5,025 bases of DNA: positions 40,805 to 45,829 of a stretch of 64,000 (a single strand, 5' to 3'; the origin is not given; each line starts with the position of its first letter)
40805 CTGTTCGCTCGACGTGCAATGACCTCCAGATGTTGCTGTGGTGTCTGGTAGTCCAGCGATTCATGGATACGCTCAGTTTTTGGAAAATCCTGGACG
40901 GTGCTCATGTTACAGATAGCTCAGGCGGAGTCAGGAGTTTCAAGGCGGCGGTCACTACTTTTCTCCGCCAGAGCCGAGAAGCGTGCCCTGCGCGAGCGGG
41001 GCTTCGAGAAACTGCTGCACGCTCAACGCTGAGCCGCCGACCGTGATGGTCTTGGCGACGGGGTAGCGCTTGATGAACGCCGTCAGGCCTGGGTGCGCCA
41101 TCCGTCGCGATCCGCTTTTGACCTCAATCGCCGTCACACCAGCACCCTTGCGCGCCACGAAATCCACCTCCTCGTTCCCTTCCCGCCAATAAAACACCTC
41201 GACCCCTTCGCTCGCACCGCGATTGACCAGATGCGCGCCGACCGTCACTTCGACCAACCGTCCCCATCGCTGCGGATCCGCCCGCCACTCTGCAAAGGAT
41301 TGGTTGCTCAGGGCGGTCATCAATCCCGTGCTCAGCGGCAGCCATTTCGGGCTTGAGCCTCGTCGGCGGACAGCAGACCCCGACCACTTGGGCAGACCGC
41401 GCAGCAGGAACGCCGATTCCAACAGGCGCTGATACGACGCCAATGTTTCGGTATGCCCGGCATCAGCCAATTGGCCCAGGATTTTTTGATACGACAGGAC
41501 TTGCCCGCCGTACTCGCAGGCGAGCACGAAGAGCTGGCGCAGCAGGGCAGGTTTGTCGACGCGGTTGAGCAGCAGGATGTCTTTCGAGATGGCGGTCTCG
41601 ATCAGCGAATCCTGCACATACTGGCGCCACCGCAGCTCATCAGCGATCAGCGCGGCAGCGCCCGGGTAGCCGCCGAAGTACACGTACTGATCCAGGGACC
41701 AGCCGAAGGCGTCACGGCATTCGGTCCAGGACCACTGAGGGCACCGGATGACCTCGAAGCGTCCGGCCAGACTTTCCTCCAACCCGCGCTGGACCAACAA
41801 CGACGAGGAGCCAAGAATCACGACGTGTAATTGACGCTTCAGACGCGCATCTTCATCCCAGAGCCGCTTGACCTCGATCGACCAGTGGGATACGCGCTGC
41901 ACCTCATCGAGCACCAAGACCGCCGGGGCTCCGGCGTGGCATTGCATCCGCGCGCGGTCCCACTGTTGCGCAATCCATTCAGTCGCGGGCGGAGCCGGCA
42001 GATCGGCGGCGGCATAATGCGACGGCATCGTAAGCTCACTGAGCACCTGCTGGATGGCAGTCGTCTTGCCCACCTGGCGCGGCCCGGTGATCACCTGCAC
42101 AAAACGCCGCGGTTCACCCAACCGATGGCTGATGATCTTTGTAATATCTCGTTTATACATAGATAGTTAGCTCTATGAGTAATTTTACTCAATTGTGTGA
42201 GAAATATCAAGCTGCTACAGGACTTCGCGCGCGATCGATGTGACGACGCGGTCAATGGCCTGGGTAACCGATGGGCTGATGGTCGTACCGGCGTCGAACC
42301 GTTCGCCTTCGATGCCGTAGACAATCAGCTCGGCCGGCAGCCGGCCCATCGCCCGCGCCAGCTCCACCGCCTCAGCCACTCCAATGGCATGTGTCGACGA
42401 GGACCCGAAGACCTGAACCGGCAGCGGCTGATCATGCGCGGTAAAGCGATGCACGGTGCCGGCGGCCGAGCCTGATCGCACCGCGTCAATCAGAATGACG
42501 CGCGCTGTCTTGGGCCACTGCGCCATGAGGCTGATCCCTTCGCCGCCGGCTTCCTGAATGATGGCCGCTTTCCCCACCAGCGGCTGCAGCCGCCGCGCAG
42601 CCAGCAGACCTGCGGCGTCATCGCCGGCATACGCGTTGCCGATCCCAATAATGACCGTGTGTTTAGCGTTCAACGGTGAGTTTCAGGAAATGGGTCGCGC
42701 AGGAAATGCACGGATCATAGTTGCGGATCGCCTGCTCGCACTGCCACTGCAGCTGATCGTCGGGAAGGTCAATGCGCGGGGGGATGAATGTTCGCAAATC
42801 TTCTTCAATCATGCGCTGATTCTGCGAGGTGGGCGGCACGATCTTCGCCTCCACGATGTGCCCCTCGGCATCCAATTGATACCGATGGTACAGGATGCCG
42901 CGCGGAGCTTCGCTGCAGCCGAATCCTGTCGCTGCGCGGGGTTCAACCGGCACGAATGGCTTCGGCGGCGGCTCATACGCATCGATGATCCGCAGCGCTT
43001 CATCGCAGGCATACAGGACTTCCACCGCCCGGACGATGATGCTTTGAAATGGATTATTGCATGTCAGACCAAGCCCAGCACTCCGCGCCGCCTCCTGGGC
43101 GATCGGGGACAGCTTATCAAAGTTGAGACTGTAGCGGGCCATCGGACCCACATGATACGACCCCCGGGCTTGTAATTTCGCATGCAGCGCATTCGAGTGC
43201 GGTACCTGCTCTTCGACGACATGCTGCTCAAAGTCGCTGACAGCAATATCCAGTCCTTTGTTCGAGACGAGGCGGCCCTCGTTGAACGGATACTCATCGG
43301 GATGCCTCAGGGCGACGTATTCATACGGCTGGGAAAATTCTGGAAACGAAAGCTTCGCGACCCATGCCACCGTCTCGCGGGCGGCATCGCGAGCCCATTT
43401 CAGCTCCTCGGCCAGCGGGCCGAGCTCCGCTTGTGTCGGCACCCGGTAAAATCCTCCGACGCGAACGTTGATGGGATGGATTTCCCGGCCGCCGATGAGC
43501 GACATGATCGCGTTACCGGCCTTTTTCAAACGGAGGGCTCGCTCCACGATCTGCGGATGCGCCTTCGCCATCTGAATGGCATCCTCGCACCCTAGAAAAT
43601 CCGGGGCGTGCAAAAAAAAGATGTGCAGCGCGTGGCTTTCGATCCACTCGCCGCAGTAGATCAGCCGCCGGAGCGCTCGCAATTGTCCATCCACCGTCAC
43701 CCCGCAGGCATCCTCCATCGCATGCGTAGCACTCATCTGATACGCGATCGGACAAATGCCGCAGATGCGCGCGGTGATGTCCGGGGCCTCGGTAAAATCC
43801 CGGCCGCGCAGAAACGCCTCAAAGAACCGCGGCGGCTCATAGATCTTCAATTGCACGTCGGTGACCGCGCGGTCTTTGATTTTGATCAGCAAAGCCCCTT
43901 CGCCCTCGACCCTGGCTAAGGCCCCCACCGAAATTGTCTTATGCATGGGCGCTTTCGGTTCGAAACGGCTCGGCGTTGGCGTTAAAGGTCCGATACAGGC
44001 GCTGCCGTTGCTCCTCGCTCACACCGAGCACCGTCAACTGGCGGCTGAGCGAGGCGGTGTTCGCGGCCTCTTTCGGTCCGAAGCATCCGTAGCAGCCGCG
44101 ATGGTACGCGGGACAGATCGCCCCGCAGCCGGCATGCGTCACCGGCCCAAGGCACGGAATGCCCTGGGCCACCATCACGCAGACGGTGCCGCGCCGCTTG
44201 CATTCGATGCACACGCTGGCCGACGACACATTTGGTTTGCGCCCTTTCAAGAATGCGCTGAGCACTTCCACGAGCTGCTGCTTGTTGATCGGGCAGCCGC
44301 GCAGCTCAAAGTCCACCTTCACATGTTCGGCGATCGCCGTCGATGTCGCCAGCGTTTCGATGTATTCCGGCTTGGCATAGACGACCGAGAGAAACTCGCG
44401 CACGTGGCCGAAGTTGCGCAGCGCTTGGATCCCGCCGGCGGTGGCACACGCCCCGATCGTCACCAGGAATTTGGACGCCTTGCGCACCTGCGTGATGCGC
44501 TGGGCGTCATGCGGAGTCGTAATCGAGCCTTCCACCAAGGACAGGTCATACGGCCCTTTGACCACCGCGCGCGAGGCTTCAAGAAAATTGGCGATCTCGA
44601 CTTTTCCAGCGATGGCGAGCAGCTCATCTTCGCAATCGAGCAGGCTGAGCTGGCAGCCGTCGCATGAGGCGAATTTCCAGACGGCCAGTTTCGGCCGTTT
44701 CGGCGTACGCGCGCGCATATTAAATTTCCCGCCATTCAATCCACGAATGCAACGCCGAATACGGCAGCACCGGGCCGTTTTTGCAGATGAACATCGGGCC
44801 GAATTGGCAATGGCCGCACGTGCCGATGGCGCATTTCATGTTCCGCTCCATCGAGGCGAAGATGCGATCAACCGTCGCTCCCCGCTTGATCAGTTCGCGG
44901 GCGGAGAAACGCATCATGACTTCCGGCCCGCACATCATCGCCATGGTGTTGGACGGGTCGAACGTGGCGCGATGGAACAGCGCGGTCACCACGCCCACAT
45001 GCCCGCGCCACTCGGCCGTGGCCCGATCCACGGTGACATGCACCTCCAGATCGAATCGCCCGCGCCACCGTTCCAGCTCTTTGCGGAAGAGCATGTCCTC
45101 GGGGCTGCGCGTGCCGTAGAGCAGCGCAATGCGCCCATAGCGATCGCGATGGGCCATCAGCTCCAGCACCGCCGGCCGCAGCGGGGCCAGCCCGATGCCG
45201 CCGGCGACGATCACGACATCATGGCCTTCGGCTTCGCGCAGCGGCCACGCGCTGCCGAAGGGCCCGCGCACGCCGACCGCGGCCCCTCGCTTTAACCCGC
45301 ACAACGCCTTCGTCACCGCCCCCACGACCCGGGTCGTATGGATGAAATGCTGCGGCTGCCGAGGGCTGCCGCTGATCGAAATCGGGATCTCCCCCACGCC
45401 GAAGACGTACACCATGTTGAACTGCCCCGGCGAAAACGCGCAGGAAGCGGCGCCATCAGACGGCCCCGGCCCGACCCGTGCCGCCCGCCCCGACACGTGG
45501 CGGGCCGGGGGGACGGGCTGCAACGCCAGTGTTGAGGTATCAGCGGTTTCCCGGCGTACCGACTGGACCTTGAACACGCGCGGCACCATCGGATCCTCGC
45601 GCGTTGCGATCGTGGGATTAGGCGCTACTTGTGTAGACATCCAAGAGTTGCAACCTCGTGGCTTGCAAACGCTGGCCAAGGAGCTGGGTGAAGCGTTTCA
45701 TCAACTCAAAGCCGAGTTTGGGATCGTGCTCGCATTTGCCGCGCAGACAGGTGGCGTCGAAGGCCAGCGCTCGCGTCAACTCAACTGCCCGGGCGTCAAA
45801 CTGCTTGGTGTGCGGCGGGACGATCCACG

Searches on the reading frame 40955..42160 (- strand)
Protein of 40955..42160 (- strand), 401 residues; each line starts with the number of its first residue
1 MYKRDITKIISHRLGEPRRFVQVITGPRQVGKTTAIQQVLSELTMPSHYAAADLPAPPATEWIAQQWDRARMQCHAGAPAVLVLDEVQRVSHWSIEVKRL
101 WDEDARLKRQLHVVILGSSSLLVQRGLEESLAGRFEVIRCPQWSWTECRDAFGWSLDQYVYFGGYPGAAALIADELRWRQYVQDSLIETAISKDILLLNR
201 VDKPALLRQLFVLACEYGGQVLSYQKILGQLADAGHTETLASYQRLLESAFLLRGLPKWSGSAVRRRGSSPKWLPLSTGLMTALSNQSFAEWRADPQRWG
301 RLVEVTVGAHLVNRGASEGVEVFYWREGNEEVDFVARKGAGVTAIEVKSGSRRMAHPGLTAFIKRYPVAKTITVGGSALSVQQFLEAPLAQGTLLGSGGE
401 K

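Call 24: search_protein_families(library=pfam, proteins=[window:40955-42160:-], max_evalue=0.00001)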
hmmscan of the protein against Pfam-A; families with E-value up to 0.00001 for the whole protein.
window:40955-42160:- (401 aa): 3 families
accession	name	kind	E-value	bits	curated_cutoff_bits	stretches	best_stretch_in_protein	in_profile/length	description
PF13635.12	DUF4143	-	2.1e-25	89.8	28.1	1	193-350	2-160/160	Domain of unknown function (DUF4143)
PF13173.12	AAA_14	-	1.1e-22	80.8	27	1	21-147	4-127/129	AAA domain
PF13401.12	AAA_22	-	9.7e-06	26.4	27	0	23-120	9-125/130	AAA domain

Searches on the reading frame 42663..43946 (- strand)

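Call 24: search_protein_families(library=pfam, proteins=[window:42663-43946:-], max_evalue=0.00001)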
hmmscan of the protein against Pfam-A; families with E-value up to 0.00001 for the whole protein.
window:42663-43946:- (427 aa): 1 family
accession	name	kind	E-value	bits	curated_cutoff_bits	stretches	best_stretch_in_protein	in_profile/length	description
PF00374.24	NiFeSe_Hases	-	1.6e-27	97.1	25.8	2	40-126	1-87/508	Nickel-dependent hydrogenase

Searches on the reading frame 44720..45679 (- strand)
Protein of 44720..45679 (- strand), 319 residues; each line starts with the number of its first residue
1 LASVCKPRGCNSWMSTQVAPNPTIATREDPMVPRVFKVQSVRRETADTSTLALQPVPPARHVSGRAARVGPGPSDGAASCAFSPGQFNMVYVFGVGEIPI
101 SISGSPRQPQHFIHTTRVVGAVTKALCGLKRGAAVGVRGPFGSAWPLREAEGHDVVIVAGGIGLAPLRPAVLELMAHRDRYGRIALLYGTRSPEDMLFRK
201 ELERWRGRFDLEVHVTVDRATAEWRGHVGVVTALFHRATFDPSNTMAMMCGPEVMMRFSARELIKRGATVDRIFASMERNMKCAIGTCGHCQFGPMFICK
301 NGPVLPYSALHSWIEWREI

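Call 24: search_protein_families(library=pfam, proteins=[window:44720-45679:-], max_evalue=0.00001)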
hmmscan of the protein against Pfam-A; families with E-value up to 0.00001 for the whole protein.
window:44720-45679:- (319 aa): 2 families
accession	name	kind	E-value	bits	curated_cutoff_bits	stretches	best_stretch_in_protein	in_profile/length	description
PF00175.26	NAD_binding_1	-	3.6e-17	63.4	22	1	158-259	2-107/109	Oxidoreductase NAD-binding domain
PF10418.14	DHODB_Fe-S_bind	-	1.8e-07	31.2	23.9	1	278-309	1-39/41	Iron-sulfur cluster binding domain of dihydroorotate dehydrogenase B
